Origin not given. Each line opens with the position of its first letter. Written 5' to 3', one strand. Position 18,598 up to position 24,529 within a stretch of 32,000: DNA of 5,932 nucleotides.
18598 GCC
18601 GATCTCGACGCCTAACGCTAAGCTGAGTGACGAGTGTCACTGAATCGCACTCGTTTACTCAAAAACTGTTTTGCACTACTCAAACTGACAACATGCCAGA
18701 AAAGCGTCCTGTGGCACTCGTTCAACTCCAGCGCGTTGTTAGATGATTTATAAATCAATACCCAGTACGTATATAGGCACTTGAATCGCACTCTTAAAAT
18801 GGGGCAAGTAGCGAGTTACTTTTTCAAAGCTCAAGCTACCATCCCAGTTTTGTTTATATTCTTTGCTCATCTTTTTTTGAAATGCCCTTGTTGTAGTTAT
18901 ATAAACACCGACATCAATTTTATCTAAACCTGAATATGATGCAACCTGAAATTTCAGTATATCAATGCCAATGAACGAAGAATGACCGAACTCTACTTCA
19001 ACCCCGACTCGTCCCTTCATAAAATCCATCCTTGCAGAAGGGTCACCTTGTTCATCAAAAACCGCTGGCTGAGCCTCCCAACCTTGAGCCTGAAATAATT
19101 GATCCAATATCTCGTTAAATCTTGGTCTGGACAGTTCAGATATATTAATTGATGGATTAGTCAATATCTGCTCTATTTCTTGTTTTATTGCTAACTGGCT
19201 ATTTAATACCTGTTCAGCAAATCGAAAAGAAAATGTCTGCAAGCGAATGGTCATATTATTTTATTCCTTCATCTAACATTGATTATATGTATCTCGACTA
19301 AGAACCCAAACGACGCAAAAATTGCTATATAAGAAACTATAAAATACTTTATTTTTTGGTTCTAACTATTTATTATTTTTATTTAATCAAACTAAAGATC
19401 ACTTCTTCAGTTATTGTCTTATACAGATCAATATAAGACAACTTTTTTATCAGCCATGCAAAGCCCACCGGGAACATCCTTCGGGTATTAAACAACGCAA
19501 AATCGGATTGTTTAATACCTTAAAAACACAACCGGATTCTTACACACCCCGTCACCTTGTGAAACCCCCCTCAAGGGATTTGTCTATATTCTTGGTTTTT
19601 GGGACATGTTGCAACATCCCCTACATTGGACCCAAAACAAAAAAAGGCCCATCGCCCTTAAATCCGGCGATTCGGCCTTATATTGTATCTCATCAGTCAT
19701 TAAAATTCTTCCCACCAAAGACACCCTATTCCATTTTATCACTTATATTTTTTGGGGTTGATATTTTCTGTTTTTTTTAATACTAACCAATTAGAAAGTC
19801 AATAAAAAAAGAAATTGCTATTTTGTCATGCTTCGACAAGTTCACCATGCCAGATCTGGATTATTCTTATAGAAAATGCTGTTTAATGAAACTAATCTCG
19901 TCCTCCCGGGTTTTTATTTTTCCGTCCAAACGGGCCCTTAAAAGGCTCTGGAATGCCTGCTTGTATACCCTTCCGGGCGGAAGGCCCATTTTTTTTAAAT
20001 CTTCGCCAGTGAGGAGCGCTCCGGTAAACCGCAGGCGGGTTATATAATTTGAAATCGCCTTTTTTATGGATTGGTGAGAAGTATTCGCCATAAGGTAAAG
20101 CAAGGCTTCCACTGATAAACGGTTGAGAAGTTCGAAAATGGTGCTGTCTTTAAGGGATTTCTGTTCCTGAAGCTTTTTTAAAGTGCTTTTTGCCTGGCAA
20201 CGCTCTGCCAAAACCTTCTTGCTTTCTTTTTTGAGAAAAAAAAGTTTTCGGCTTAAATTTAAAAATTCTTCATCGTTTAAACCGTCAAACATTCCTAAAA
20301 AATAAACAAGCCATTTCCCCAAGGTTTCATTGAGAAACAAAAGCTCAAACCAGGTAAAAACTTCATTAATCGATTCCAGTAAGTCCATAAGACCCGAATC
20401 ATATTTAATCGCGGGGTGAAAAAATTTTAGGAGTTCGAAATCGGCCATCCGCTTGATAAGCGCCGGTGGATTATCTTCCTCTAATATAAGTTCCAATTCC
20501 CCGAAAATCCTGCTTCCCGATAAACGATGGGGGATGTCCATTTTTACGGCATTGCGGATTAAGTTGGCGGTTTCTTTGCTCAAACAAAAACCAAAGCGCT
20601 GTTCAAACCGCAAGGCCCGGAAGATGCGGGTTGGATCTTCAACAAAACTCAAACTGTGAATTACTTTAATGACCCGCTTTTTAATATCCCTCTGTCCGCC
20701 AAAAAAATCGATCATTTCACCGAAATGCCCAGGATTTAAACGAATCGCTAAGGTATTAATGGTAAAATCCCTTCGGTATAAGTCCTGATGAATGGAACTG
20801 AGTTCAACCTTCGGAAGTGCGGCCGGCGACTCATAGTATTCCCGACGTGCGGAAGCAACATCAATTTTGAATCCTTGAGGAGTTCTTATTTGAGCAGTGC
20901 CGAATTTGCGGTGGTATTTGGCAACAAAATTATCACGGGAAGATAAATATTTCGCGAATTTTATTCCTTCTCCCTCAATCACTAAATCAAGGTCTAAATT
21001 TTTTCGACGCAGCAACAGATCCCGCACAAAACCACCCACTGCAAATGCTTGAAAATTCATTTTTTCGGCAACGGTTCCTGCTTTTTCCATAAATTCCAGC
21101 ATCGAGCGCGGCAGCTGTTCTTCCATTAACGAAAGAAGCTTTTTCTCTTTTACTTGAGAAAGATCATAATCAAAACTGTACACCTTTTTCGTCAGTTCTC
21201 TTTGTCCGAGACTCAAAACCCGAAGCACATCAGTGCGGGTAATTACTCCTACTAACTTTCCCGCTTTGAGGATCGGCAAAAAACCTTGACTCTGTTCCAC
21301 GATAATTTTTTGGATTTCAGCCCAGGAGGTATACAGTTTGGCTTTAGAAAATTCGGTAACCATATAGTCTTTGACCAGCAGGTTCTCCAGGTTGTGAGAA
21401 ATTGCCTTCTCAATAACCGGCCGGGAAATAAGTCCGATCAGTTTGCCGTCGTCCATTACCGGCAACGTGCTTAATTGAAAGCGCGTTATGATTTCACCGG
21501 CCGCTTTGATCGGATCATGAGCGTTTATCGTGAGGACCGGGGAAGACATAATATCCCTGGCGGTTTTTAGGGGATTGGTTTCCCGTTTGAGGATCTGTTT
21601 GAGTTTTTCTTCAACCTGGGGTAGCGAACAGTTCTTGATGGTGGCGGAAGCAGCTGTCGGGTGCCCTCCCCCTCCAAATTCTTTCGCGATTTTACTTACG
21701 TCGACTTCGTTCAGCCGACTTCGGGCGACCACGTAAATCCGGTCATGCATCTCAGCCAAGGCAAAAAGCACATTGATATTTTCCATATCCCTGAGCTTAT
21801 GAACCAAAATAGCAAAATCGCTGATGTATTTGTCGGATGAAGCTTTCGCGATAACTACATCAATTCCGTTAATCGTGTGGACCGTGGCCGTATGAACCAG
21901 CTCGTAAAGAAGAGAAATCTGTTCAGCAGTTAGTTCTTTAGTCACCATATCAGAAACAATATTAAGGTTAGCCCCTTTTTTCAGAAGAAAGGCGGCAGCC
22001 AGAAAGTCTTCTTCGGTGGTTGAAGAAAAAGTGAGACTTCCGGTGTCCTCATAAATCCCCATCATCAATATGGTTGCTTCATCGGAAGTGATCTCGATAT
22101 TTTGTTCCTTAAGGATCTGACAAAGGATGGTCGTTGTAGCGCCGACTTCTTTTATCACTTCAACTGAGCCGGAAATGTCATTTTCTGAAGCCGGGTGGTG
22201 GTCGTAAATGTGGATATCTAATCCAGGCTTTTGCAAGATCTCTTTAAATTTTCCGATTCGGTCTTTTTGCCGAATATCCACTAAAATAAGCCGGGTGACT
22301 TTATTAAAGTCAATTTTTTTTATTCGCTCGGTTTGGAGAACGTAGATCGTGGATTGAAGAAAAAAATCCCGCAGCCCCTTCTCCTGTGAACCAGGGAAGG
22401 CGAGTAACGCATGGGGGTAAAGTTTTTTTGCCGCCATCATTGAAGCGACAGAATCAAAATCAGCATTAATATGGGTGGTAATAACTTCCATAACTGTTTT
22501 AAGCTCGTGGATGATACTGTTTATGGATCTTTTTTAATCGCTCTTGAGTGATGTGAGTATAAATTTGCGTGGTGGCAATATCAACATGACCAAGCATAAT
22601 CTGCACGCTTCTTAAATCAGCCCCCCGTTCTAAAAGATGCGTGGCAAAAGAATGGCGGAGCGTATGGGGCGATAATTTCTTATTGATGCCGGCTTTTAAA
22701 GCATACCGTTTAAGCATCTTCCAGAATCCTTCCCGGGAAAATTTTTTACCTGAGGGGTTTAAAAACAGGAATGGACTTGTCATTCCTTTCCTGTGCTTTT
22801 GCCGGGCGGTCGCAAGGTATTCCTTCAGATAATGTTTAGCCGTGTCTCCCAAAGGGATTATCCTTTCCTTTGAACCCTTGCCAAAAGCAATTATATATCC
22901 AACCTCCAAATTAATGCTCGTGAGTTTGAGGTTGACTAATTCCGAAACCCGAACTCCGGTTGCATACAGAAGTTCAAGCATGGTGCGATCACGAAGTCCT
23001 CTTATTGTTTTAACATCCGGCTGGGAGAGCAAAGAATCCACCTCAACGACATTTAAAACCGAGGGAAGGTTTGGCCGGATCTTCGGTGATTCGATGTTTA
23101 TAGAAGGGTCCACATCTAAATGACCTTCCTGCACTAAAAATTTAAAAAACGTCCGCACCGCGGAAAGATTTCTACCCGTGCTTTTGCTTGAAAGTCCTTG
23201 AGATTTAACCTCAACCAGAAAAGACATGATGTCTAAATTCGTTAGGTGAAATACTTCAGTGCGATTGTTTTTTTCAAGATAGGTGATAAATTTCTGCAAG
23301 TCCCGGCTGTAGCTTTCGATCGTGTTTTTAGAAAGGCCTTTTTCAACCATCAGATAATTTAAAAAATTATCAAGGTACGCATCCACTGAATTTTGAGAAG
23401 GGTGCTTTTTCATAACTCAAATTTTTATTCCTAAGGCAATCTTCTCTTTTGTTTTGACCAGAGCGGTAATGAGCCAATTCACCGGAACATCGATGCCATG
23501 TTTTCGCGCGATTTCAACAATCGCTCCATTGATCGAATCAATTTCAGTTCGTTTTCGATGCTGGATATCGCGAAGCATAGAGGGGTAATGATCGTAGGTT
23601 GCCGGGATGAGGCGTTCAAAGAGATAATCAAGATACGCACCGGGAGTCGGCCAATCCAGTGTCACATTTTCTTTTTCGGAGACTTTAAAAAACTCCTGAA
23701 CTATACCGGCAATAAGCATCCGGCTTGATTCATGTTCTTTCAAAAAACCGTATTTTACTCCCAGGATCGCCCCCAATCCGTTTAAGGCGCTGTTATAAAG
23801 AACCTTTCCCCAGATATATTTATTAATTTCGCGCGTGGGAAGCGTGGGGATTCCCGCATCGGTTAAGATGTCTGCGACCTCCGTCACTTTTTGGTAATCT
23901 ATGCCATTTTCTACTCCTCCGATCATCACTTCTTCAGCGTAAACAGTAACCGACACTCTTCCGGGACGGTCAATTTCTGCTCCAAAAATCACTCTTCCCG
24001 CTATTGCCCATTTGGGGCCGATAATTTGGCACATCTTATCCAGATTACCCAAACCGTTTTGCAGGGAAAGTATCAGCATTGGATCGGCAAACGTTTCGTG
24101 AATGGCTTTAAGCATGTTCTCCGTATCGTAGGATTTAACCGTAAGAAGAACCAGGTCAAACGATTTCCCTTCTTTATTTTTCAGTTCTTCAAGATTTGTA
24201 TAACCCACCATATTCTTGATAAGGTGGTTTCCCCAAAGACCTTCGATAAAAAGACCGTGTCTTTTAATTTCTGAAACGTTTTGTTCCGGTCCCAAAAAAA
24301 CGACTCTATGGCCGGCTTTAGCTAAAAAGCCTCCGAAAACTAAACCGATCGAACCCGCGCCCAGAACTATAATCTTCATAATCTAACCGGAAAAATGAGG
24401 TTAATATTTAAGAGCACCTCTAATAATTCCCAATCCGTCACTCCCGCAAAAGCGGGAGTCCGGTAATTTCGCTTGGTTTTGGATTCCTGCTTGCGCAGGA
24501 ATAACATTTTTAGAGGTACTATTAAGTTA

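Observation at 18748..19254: Minimal BglII/BamHI-fold nuclease carried as a cassette without any methyltransferase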

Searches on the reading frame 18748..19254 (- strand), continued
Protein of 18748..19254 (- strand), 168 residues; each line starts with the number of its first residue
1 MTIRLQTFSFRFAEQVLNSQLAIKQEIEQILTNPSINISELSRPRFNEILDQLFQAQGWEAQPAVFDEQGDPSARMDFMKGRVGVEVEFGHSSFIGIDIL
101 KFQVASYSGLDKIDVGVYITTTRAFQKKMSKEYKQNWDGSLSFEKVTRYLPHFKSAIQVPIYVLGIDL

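Call 67: search_solved_structures(query=A1, max_evalue=1, show_alignments=4)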
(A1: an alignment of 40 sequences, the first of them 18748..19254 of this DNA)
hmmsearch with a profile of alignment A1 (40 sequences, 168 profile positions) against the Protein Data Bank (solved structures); distinct sequences matched with E-value up to 1: 1.
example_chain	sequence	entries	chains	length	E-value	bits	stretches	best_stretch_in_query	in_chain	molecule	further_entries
1sdo_A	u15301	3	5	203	3.4e-11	46.6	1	73-134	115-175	BstYI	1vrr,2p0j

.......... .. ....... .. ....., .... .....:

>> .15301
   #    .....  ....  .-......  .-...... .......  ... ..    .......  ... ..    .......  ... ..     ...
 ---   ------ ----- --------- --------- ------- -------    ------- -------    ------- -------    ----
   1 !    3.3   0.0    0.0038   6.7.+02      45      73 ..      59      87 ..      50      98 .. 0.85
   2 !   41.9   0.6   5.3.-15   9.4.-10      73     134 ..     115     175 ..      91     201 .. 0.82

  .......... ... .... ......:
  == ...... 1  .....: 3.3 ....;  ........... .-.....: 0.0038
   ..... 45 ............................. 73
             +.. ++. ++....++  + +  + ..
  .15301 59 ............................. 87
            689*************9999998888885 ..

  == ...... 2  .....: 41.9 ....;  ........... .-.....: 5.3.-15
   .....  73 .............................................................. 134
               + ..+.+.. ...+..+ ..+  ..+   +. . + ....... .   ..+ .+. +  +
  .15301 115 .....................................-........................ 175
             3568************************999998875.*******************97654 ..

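Call 81: find_related_loci(query=A1, collection=viral_contigs, flank=4000)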
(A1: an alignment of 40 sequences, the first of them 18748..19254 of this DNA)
Query A1 (168 aa) in viral_contigs; peptide patterns used: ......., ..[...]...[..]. (x = any residue, [..] = any of these).
76 stretches matched a pattern; 1 encode a relative of the query (tblastn E <= 1e-3); 1 distinct loci.
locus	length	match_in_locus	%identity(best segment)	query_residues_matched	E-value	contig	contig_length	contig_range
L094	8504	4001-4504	71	1-168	2e-86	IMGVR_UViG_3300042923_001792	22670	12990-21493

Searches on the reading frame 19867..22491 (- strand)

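Call 8: search_protein_families(library=pfam, proteins=[window:19867-22491:-], max_evalue=0.001)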
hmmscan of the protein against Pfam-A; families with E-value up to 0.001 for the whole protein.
window:19867-22491:- (874 aa): 5 families
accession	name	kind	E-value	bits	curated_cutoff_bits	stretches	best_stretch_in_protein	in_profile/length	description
PF01743.26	PolyA_pol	-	1.2e-26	93.9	23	1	483-608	2-125/126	Poly A polymerase head domain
PF00571.33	CBS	-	3.7e-19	69.2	24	2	311-357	1-48/57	CBS domain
PF02272.25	DHHA1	-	1.1e-10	42.3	25.9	1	225-302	17-94/102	DHHA1 domain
PF01368.27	DHH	-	1.7e-10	41.7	28.1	1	3-146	3-125/125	DHH family, N-terminal domain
PF12627.12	PolyA_pol_RNAbd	-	3.5e-07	30.3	22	1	634-696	1-61/64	Probable RNA and SrmB- binding site of polymerase A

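Call 9: search_protein_families(library=padloc, proteins=[window:19867-22491:-], max_evalue=0.01)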
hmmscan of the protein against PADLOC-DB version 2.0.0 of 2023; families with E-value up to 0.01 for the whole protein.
window:19867-22491:- (874 aa): 0 families

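Call 14: search_protein_families(library=ncbifam, proteins=[window:19867-22491:-], max_evalue=0.00001)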
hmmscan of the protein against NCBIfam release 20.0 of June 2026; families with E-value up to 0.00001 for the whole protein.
window:19867-22491:- (874 aa): 23 families
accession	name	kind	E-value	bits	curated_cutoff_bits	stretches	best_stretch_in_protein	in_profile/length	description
NF041569.1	A-tRNAntase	equivalog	0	1031.1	1440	1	1-871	1-875/880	A-adding tRNA nucleotidyltransferase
NF009814.0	PRK13299.1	equivalog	2e-30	106.2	290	1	471-867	9-387/396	CCA tRNA nucleotidyltransferase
TIGR02692.1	tRNA_CCA_actino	equivalog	5.6e-28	97.8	438.8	1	467-695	15-243/466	CCA tRNA nucleotidyltransferase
NF008137.0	PRK10885.1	equivalog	6.1e-25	87.8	451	1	481-697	2-212/409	multifunctional CCA addition/repair protein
TIGR01942.1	pcnB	subfamily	1.1e-24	87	305.65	1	477-697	27-243/425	polynucleotide adenylyltransferase PcnB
NF053633.1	OlncasPapPhNrnA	equivalog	2.1e-21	76.2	350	1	3-289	20-302/317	bifunctional oligoribonuclease/PAP phosphatase NrnA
NF009813.0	PRK13298.1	equivalog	2.6e-21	76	606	1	566-697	83-212/417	tRNA CCA-pyrophosphorylase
NF009811.0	PRK13296.1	equivalog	5.2e-19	68.3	469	1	483-793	4-292/360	CCA tRNA nucleotidyltransferase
NF011110.0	PRK14538.1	equivalog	2.4e-16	59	707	1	49-306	431-683/838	putative bifunctional signaling protein/50S ribosomal protein L9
NF009812.0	PRK13297.1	equivalog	7e-15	55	624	1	480-688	12-212/364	tRNA CCA-pyrophosphorylase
NF011447.0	PRK14869.2-3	equivalog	8e-15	54.4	522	1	93-169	326-403/540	putative manganese-dependent inorganic diphosphatase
NF008634.1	PRK11623.1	equivalog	1.2e-14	53.8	702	1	476-695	57-283/469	polynucleotide adenylyltransferase PcnB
NF011442.0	PRK14869.1-4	equivalog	1.9e-12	46.4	400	1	94-193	329-431/543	putative manganese-dependent inorganic diphosphatase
NF041552.1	TF_PrdR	equivalog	2.5e-10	39.3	795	1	309-434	6-133/577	sigma-54 dependent transcriptional regulator PrdR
NF011443.0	PRK14869.1-5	equivalog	2.8e-10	39.3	335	0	94-169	330-406/546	putative manganese-dependent inorganic diphosphatase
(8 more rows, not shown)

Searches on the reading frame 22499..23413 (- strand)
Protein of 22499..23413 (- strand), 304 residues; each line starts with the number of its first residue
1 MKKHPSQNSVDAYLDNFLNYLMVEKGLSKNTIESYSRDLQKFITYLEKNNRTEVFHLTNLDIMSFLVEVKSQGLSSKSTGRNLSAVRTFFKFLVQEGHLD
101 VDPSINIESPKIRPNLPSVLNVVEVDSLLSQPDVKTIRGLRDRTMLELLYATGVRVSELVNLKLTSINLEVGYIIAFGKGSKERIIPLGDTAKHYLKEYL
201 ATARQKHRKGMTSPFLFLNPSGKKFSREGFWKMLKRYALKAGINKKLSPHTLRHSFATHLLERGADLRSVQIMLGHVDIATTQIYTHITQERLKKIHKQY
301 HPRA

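Call 8: search_protein_families(library=pfam, proteins=[window:22499-23413:-], max_evalue=0.001)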
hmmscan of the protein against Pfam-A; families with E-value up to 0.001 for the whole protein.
window:22499-23413:- (304 aa): 4 families
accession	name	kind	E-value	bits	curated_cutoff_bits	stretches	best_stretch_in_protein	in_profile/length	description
PF00589.27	Phage_integrase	-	1.9e-47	161.7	27.1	1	121-291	4-171/172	Phage integrase family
PF02899.23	Phage_int_SAM_1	-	1.3e-23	83.5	22.3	1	14-97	1-83/83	Phage integrase, N-terminal SAM-like domain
PF13495.12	Phage_int_SAM_4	-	7.8e-08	33.1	27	1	14-95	2-80/85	Phage integrase, N-terminal SAM-like domain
PF13102.12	Phage_int_SAM_5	-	2.5e-05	25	22.3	0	13-45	50-81/98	Phage integrase SAM-like domain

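Call 14: search_protein_families(library=ncbifam, proteins=[window:22499-23413:-], max_evalue=0.00001)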
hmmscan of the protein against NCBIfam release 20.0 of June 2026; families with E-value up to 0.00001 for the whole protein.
window:22499-23413:- (304 aa): 13 families
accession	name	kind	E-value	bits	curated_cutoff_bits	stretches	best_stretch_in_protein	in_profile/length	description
TIGR02225.1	recomb_XerD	equivalog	8.6e-115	383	329.6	1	15-304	1-290/290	site-specific tyrosine recombinase XerD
NF001399.0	PRK00283.1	subfamily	3.6e-114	381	279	1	10-304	5-299/300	tyrosine recombinase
TIGR02224.1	recomb_XerC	equivalog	6.8e-96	321.1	335.15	1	16-304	2-293/295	tyrosine recombinase XerC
NF040815.2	recomb_XerA_Arch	equivalog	2.9e-73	246.7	220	1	15-296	1-262/263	site-specific tyrosine recombinase/integron integrase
NF002331.0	PRK01287.1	subfamily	4.9e-66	223.2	371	1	7-302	23-326/365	site-specific tyrosine recombinase XerC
TIGR02249.1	integrase_gron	subfamily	6.9e-46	157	265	2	230-295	242-307/315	integron integrase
NF003462.0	PRK05084.1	equivalog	1.9e-36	125.5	267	1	141-296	196-352/360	tyrosine recombinase XerS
NF011946.0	PRK15417.1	equivalog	1.3e-27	96.9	435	2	229-290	256-317/337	integron integrase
NF007370.0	PRK09870.1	subfamily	3.5e-17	62.7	221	1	120-299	13-190/200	tyrosine-type DNA invertase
NF007371.0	PRK09871.1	subfamily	8.7e-17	61.3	222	1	133-295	19-181/198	tyrosine-type DNA invertase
NF002685.0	PRK02436.1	equivalog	2.6e-15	56.9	178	1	17-282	4-240/245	site-specific tyrosine recombinase XerD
NF040693.1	recomb_GmtY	equivalog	5.9e-10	39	340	1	194-294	334-438/441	gamma-mobile-trio recombinase GmtY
NF041502.1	integrase_1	equivalog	6.6e-06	25.1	350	0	242-299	314-371/484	site-specific integrase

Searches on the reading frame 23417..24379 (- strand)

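Call 8: search_protein_families(library=pfam, proteins=[window:23417-24379:-], max_evalue=0.001)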
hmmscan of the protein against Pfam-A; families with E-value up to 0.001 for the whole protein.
window:23417-24379:- (320 aa): 4 families
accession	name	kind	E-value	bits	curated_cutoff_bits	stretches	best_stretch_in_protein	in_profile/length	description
PF02558.23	ApbA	-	5.3e-30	104.5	22.2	1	3-154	1-146/150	Ketopantoate reductase PanE/ApbA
PF08546.17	ApbA_C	-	1.3e-29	103.5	22.7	1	185-312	2-125/125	Ketopantoate reductase PanE/ApbA C terminal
PF01210.29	NAD_Gly3P_dh_N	-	2.1e-05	25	23.1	1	2-120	1-118/158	NAD-dependent glycerol-3-phosphate dehydrogenase N-terminus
PF03721.20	UDPG_MGDP_dh_N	-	0.00014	21.9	27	1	1-81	1-84/187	UDP-glucose/GDP-mannose dehydrogenase family, NAD binding domain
